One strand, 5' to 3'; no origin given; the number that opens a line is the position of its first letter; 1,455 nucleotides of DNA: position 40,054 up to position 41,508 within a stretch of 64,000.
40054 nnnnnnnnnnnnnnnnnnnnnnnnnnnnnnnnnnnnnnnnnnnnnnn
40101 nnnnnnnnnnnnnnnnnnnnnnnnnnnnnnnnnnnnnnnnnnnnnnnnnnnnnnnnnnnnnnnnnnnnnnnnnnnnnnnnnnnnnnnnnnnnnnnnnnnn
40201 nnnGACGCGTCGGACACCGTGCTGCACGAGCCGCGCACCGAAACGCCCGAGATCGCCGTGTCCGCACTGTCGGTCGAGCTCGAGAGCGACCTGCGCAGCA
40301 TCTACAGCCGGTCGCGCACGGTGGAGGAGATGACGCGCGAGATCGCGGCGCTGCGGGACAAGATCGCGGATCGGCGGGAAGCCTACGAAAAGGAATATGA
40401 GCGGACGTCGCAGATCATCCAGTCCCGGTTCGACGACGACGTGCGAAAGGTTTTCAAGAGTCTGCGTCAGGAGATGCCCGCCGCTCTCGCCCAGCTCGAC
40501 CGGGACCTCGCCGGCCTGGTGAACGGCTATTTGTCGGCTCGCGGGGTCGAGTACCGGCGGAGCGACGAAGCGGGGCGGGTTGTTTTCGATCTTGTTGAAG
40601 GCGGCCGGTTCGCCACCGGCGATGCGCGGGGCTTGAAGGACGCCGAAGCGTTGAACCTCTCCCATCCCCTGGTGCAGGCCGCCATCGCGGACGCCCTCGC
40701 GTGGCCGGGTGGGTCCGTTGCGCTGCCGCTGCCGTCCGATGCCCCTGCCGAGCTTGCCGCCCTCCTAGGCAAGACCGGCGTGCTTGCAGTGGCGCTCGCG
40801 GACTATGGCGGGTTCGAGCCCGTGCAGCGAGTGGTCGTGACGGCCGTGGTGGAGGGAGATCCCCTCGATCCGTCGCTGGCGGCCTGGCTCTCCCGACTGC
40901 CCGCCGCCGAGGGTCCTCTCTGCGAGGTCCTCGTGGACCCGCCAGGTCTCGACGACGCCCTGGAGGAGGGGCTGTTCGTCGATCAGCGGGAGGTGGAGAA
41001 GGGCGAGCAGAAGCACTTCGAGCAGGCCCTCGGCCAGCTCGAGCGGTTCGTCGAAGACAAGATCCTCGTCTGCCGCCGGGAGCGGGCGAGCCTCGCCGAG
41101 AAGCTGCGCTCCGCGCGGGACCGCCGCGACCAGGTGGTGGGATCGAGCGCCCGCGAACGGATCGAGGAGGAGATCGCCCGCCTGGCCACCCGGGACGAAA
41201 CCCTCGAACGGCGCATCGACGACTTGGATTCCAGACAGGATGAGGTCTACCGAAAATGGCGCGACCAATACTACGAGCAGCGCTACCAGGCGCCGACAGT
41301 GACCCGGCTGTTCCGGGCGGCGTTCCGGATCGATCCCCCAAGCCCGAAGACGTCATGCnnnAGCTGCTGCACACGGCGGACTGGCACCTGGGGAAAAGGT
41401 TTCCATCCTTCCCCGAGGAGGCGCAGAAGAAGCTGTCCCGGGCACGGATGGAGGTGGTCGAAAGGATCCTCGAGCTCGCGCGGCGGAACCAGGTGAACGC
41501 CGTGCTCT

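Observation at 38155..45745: Translationally coupled SNF2 helicase + Mre11/SbcD-like nuclease + Rad50/SbcC-like ATPase operon: candidate undescribed DNA-targeting (defence?) system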

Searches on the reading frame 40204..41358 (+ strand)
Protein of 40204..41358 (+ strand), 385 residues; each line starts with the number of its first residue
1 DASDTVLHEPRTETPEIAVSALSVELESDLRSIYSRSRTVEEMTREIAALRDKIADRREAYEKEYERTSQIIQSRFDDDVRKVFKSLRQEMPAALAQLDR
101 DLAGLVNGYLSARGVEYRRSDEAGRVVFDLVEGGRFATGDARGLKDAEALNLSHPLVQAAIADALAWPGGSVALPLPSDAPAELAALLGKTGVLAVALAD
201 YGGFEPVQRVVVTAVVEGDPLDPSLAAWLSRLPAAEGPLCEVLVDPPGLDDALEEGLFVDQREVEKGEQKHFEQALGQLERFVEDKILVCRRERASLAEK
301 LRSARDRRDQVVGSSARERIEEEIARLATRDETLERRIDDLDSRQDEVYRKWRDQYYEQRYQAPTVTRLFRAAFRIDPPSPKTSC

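Call 62: predict_structure(alignment_id=A2)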
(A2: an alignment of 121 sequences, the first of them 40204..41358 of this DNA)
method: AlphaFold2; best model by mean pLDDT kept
length: 385 residues; sequences in the alignment: 121
mean_pLDDT: 85.7   pTM: 0.65
mean pLDDT of the five models: 85.7, 85.2, 83.9, 80.0, 79.7
residues with pLDDT >= 90: 189; 70-90: 163; 50-70: 16; < 50: 17
segments of 3 or more residues with pLDDT < 50: 1-16
pLDDT, mean of each block of 10 residues (from residue 1): 35 48 79 91 89 83 75 68 76 86 92 93 92 91 90 93 86 91 93 94 86 94 93 85 81 94 88 85 89 97 97 95 98 96 82 83 90 91 62
secondary structure, 60 per line:
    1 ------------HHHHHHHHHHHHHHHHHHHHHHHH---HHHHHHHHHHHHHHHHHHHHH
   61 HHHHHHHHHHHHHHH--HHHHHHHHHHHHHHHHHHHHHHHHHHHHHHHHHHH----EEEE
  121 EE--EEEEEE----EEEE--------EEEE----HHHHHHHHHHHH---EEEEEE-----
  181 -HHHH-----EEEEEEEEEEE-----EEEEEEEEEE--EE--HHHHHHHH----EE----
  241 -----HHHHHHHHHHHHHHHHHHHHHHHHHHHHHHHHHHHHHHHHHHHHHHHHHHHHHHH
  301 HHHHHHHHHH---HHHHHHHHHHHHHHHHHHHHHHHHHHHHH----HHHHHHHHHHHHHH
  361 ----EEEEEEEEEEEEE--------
elements in order: H13-36 H40-75 H78-112 E117-122 E125-130 E135-138 E147-150 H155-166 E170-175 H182-185 E191-201 E207-216 H223-230 H246-310 H314-342 H347-360 E365-377

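Call 66: fold_search(model_id=the predicted structure, library=pdb)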
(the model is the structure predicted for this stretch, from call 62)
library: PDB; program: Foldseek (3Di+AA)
matches with E <= 10: 317; with E <= 0.001: 0
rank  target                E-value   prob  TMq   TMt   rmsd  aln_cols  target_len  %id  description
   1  9exq_A                1.4e-01  0.05  0.09  0.06  29.1       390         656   12  Wzc-K540M-3YE-N711Y MgADP C1 (released 2025-04-23)
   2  5n77_C                3.6e-01  0.16  0.15  0.22  31.7       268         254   12  Crystal structure of the cytosolic domain of the CorA magnesium channel from Escherichia coli in complex with magnesiu (released 2017-07-12)
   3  2bbj_A                3.8e-01  0.07  0.10  0.12  30.7       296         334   13  Crystal structure of the CorA Mg2+ transporter (released 2005-12-13)
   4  9i2q_A                8.4e-01  0.09  0.13  0.08  29.3       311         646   12  Wzc-K540M-3YE MgADP C1 (released 2025-04-30)
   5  5nen_B                9.5e-01  0.75  0.20  0.33   7.0       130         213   15  Crystal structure of the soluble domain of LipC, a membrane fusion protein of a type I secretion system (released 2017-11-22)
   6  3nvo_B                9.5e-01  0.18  0.17  0.27  30.5       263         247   14  The Soluble Domain Structure of the ZntB Zn2+ Efflux System (released 2011-03-23)
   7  6jze_A                1.1e+00  0.08  0.07  0.10   2.5        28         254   14  Crystal structure of VASH2-SVBP complex with the magic triangle I3C (released 2019-08-07)
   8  3a8p_C                1.3e+00  0.33  0.16  0.27  19.8       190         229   10  Crystal structure of the Tiam2 PHCCEx domain (released 2009-11-24)
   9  6ocf_A                1.3e+00  0.06  0.08  0.12  11.0       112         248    8  The crystal structure of VASH1-SVBP complex (released 2019-06-26)
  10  8iyj_U9               1.3e+00  0.77  0.22  0.42   5.5       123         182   11  Cryo-EM structure of the 48-nm repeat doublet microtubule from mouse sperm (released 2023-07-05)
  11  6lpg_A                1.4e+00  0.08  0.07  0.10   2.5        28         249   11  human VASH1-SVBP complex (released 2020-10-21)
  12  8glv_Eb               1.5e+00  0.38  0.20  0.06  28.9       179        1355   13  96-nm repeat unit of doublet microtubules from Chlamydomonas reinhardtii flagella (released 2023-05-31)
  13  5nen_A                1.5e+00  0.12  0.14  0.18  11.8       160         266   14  Crystal structure of the soluble domain of LipC, a membrane fusion protein of a type I secretion system (released 2017-11-22)
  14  6jzd_A                1.5e+00  0.07  0.07  0.10   2.6        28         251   14  Crystal structure of peptide-bound VASH2-SVBP complex (released 2019-07-17)
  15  6qby_A                1.5e+00  0.06  0.07  0.10   2.6        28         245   14  Crystal structure of VASH 2 in complex with SVBP (released 2019-04-24)
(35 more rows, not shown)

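Call 85: fold_search(model_id=the predicted structure, library=viral)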
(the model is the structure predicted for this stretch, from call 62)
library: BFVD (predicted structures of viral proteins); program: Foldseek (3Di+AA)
matches with E <= 10: 467; with E <= 0.001: 0
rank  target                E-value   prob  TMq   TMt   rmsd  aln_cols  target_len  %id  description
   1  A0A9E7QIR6            1.1e-01  0.44  0.16  0.09  15.0       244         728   11  (no name in the UniProt tables at hand)
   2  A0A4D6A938            1.2e-01  0.38  0.13  0.06  17.6       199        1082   10  (no name in the UniProt tables at hand)
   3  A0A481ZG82            1.4e-01  0.51  0.22  0.29  17.5       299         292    9  Uncharacterized protein [Pithovirus LCPAC404]
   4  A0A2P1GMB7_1          1.5e-01  0.66  0.17  0.07  16.7       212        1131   12  RNA-dependent RNA polymerase [Beihai mudskipper astro-like virus]
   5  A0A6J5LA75            5.3e-01  0.96  0.20  0.43   5.4       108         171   21  Uncharacterized protein [uncultured Caudovirales phage]
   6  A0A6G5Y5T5            5.6e-01  0.06  0.06  0.04  14.1        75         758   12  (no name in the UniProt tables at hand)
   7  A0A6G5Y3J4            5.9e-01  0.93  0.21  0.13   4.5       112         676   17  (no name in the UniProt tables at hand)
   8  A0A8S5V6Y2            5.9e-01  0.07  0.14  0.13  40.2       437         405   10  Uncharacterized protein [CrAss-like virus sp. ctXt06]
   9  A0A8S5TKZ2            6.2e-01  0.16  0.16  0.10  12.9       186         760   13  Hyaluronase tail fiber protein [Siphoviridae sp. ctGkF2]
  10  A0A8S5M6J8            7.0e-01  0.94  0.21  0.21   4.2        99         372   17  Helicase [Siphoviridae sp. ct73V17]
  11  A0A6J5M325            7.0e-01  0.94  0.24  0.17   7.7       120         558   12  Uncharacterized protein [uncultured Caudovirales phage]
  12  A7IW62                7.0e-01  0.51  0.17  0.42  18.6       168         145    8  Uncharacterized protein B187R [Paramecium bursaria Chlorella virus NY2A]
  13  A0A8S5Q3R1            7.0e-01  0.33  0.17  0.33   7.6       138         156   15  Uncharacterized protein [Siphoviridae sp. ctLqe90]
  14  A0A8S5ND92            7.4e-01  0.28  0.20  0.12  23.1       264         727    7  Major tail protein [Podoviridae sp. ctTZV6]
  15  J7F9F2                7.8e-01  0.98  0.21  0.73   6.2       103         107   12  Uncharacterized protein [Agrobacterium phage 7-7-1]
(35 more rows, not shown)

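Call 100: search_protein_representatives(protein=window:40204-41358:+)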
Query: 385 residues. Proteins with E-value up to 0.001 (for the whole library): 315; up to 1e-10: 231; up to 1e-30: 81. The best 150 are listed.
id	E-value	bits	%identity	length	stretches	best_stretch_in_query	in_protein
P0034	3.4e-165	566.3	72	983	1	1-385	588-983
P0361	1.0e-111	390.4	58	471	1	1-376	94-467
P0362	5.7e-110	384.7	58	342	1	55-383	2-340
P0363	7.0e-94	331.7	62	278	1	106-381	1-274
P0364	6.3e-84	299.0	67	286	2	6-135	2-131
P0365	1.3e-78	281.5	65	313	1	1-226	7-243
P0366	8.7e-78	278.8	64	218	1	172-385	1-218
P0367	4.7e-77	276.4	52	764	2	1-114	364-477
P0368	3.5e-73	263.7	51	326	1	93-382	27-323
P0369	1.9e-72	261.2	41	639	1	1-378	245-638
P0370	3.5e-72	260.3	66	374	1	128-325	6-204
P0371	1.7e-71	258.1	85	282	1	51-199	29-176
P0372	2.0e-71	257.9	42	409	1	1-374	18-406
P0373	3.7e-68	247.1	77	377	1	1-166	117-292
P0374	1.2e-62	228.9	38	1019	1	1-377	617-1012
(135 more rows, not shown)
